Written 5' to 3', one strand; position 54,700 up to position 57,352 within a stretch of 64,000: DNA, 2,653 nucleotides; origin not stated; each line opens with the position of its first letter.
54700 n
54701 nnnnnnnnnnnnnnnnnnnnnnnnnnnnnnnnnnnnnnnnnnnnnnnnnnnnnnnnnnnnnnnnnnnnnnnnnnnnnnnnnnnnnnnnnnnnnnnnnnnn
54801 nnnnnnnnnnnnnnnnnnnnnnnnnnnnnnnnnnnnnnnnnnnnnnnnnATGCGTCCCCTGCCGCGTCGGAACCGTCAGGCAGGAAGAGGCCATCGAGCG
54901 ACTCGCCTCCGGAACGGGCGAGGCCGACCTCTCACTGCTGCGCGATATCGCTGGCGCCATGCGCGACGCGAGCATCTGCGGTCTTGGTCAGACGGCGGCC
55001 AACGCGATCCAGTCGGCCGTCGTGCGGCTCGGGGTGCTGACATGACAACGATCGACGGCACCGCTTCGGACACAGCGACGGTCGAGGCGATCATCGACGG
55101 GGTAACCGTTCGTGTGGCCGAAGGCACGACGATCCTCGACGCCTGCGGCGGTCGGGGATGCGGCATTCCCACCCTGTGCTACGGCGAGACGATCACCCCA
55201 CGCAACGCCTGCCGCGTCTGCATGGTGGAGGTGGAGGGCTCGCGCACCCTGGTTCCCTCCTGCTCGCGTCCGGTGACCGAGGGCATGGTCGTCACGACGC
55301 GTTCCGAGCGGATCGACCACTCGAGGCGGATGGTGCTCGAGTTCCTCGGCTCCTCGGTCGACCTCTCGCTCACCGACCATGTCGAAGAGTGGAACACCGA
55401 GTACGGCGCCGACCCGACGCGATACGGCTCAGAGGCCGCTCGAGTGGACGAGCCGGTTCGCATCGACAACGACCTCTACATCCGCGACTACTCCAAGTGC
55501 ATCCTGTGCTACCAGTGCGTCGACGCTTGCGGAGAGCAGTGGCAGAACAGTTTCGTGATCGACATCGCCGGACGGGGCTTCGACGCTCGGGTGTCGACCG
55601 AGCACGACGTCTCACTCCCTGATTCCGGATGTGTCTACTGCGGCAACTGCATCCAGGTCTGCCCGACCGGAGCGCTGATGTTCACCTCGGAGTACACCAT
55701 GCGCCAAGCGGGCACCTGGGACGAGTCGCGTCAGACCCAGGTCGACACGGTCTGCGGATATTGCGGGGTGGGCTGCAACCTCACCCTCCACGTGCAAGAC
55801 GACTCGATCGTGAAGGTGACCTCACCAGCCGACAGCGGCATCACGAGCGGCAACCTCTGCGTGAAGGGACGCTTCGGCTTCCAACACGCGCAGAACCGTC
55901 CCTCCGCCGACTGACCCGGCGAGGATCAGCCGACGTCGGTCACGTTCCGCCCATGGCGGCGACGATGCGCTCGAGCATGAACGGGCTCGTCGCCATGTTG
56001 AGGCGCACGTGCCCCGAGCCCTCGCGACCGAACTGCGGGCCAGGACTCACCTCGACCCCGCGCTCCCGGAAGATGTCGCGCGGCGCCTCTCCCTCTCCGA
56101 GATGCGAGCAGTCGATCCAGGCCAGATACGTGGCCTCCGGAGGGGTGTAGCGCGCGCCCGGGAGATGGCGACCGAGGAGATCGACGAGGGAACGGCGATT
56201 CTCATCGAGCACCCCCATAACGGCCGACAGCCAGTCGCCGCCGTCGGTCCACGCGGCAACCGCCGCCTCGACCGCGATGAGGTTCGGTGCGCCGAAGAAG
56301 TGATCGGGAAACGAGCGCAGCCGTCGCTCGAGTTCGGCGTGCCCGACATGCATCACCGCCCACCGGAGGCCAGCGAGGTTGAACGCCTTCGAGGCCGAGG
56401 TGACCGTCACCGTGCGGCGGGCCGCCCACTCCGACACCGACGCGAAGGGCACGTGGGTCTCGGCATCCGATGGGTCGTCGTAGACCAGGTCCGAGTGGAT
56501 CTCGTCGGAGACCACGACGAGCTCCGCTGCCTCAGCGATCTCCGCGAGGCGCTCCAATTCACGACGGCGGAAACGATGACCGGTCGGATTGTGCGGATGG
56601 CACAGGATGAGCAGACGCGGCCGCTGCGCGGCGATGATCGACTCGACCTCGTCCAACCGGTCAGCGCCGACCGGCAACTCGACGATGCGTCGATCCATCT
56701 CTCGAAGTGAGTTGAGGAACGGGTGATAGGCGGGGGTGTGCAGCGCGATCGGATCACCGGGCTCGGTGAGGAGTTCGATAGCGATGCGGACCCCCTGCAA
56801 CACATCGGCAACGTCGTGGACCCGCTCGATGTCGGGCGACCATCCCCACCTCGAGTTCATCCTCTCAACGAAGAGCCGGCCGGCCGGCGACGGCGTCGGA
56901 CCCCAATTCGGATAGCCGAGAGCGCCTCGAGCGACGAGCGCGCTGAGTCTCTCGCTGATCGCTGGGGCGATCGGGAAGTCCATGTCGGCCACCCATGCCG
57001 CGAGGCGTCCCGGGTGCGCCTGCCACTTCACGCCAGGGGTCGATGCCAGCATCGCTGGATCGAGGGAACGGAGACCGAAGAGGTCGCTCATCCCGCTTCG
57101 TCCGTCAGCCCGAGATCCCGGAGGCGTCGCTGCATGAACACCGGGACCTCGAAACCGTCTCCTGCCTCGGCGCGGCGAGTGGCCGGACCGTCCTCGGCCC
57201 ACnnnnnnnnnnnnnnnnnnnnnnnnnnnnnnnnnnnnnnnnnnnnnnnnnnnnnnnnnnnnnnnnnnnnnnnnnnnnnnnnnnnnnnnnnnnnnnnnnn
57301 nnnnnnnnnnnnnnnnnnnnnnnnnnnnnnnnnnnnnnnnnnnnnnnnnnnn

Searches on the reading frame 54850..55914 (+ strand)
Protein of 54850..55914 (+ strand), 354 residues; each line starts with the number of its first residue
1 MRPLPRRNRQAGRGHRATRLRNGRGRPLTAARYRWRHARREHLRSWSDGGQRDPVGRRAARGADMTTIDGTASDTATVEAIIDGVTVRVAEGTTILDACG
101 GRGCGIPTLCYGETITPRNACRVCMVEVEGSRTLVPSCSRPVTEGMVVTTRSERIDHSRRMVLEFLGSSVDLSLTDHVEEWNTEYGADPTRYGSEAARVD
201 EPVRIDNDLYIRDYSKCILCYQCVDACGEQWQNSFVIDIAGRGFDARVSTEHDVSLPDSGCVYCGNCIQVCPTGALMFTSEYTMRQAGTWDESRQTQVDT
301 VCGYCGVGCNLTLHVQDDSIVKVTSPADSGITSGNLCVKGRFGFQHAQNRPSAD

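Call 8: search_protein_families(library=pfam, proteins=[window:54850-55914:+])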
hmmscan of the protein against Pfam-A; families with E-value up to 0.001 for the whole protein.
window:54850-55914:+ (354 aa): 9 families
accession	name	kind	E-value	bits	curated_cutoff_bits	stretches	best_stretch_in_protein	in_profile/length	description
PF13510.11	Fer2_4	-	4.6e-18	65.5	22.8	1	76-152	2-81/82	2Fe-2S iron-sulfur cluster binding domain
PF04879.21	Molybdop_Fe4S4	-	3.4e-16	59.4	22.7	1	297-348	3-54/55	Molybdopterin oxidoreductase Fe4S4 domain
PF12838.12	Fer4_7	-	6.1e-09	36.6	27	1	216-275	1-52/52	4Fe-4S dicluster domain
PF00037.32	Fer4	-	2.2e-07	30.8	21.1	2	261-276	8-23/24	4Fe-4S binding domain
PF22117.2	Fer4_Nqo3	-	3.8e-07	30.6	27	1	214-276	8-66/67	NADH-quinone oxidoreductase subunit 3, ferredoxin-like domain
PF13187.11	Fer4_9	-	1.3e-05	25.5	27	1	216-275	1-51/52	4Fe-4S dicluster domain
PF13237.11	Fer4_10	-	6.3e-05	23.3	25.5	1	211-272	3-53/53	4Fe-4S dicluster domain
PF13484.11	Fer4_16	-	0.00028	22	30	0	261-291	2-31/66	4Fe-4S double cluster binding domain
PF13183.11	Fer4_8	-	0.00044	21.2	27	1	215-274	3-67/68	4Fe-4S dicluster domain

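Call 45: search_protein_families(library=ncbifam, proteins=[window:55042-55914:+], max_evalue=1e-20)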
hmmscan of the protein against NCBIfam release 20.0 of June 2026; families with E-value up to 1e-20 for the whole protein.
window:55042-55914:+ (290 aa): 7 families
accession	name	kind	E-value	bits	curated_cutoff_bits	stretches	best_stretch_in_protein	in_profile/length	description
NF040763.1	FeFe_hydrog_A6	exception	2.4e-48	164.9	765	1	15-220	2-213/571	NADH-dependent [FeFe] hydrogenase, group A6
TIGR01973.1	NuoG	equivalog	2.4e-39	135.6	470.05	0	17-102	2-87/606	NADH-quinone oxidoreductase subunit NuoG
NF005745.0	PRK07569.1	equivalog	1.2e-38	132.8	333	1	17-215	7-210/238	bidirectional hydrogenase complex protein HoxU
NF005895.0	PRK07860.1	equivalog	1.7e-30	105.7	802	1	8-285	12-288/811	NADH-quinone oxidoreductase subunit G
NF040762.1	Hydr_FeFe_Clost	exception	3.9e-28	98.4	900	1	16-217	3-209/572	ferredoxin hydrogenase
NF006305.0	PRK08493.1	equivalog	5.9e-27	94.1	591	1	16-284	4-291/819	NADH-quinone oxidoreductase subunit G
NF009454.0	PRK12814.1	equivalog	9.6e-21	73.8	916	1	13-101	3-91/657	putative NADPH-dependent glutamate synthase small subunit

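Call 52: search_solved_structures(query=window:55042-55914:+, max_evalue=1e-10, show_alignments=1)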
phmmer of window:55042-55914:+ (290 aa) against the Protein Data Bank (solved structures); distinct sequences matched with E-value up to 1e-10: 69 (the best 60 are shown).
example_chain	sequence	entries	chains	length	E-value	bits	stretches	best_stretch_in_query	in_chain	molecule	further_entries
9wxb_B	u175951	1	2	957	3.1e-44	154.6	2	126-286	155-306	Formate dehydrogenase alpha subunit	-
6tg9_A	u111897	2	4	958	2.9e-43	151.4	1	10-285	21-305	Formate dehydrogenase subunit alpha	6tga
8oh5_C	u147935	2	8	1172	3.9e-38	134.5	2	138-286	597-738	Formate dehydrogenase-O, major subunit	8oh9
7vw6_A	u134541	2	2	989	4.4e-38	134.4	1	12-284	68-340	Formate dehydrogenase | Tungsten-containing formate dehydrogenase alpha subunit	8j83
7e5z_A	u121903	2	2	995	4.4e-38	134.3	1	12-284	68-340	Formate dehydrogenase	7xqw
7t2r_A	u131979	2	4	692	4.8e-38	134.2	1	16-284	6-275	NiFe hydrogenase subunit A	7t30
8a6t_A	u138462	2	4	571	4.3e-35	124.5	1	16-215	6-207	Electron bifurcating hydrogenase subunit HydA1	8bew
7q4v_A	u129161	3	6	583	5.3e-34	120.9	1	18-220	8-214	Iron hydrogenase HydA1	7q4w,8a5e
9bov_A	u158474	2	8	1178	1.3e-33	119.6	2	117-285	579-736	Molybdopterin oxidoreductase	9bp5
7p5h_A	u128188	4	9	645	2.5e-27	99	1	18-216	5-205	Fe-hydrogenase, subunit alpha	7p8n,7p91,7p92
7ak5_G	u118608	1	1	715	1e-26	97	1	6-281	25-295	NADH-ubiquinone oxidoreductase 75 kDa subunit, mitochondrial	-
8uca_S1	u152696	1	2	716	1e-26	97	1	6-281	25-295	NADH-ubiquinone oxidoreductase 75 kDa subunit, mitochondrial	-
6g2j_G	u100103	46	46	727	1e-26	97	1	6-281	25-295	NADH-ubiquinone oxidoreductase 75 kDa subunit, mitochondrial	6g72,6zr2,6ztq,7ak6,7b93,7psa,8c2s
5gpn_Y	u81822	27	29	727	1.7e-26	96.3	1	11-281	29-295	NADH-ubiquinone oxidoreductase 75 kDa subunit | NADH-ubiquinone oxidoreductase 75 kDa subunit, mitochondrial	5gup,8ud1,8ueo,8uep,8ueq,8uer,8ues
7vxu_M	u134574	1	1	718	1.7e-26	96.3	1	11-281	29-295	NADH-ubiquinone oxidoreductase 75 kDa subunit, mitochondrial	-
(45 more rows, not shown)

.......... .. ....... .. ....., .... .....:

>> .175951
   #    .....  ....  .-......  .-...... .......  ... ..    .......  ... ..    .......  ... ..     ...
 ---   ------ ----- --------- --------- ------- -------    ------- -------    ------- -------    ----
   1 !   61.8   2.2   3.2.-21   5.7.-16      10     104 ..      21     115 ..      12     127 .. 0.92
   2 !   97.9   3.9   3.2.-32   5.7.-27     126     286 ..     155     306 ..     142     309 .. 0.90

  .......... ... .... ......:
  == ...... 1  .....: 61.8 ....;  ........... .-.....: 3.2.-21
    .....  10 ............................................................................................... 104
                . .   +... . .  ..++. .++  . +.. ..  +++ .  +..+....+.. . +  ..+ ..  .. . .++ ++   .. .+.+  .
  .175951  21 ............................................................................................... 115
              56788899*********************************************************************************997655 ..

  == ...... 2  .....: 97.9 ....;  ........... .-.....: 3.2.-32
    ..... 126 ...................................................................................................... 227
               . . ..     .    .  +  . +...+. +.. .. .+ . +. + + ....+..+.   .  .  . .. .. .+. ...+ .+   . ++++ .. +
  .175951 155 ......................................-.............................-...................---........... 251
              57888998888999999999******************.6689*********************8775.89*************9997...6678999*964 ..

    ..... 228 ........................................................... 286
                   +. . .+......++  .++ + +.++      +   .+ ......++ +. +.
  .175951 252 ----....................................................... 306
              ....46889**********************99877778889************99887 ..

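Call 59: search_protein_representatives(protein=window:55042-55914:+)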
Query: 290 residues. Proteins with E-value up to 0.001 (for the whole library): 13903; up to 1e-10: 6784; up to 1e-30: 870. The best 150 are listed.
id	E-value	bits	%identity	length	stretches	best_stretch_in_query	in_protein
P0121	4.6e-107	374.0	59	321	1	10-286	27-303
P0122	1.0e-93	330.1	73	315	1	26-216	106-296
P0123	8.2e-92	323.9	73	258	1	104-285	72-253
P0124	4.1e-89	315.0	52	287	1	14-286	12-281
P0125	1.0e-87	310.5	64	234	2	121-288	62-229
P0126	7.7e-87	307.6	71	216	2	131-286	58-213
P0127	1.2e-85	303.7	65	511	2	176-288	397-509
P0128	7.8e-85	301.0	39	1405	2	14-282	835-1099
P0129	2.8e-84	299.2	67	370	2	123-287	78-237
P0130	3.0e-80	285.9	67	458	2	129-286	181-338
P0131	5.7e-77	275.2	63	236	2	130-225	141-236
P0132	4.7e-75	268.9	66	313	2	137-230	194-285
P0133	1.2e-73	264.2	69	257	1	130-288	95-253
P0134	2.3e-73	263.3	66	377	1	118-286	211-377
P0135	4.3e-70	252.6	61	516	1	11-216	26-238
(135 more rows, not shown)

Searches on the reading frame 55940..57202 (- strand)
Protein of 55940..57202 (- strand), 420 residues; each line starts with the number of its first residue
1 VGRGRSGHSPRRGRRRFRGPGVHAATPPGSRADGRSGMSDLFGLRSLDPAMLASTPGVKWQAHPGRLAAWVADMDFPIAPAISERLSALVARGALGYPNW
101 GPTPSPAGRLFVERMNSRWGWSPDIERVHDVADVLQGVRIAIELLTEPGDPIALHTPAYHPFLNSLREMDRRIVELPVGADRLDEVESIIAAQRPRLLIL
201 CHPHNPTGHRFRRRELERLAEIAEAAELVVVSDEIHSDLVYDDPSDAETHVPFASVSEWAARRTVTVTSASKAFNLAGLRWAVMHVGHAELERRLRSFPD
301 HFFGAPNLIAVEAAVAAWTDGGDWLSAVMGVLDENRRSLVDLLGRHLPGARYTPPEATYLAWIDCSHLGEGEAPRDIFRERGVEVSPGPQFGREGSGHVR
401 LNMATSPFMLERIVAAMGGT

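Call 8: search_protein_families(library=pfam, proteins=[window:55940-57202:-])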
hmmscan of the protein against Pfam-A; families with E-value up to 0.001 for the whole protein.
window:55940-57202:- (420 aa): 1 family
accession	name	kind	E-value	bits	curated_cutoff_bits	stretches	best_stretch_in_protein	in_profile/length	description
PF00155.27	Aminotran_1_2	-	1.3e-36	127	19.7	1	139-416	79-360/361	Aminotransferase class I and II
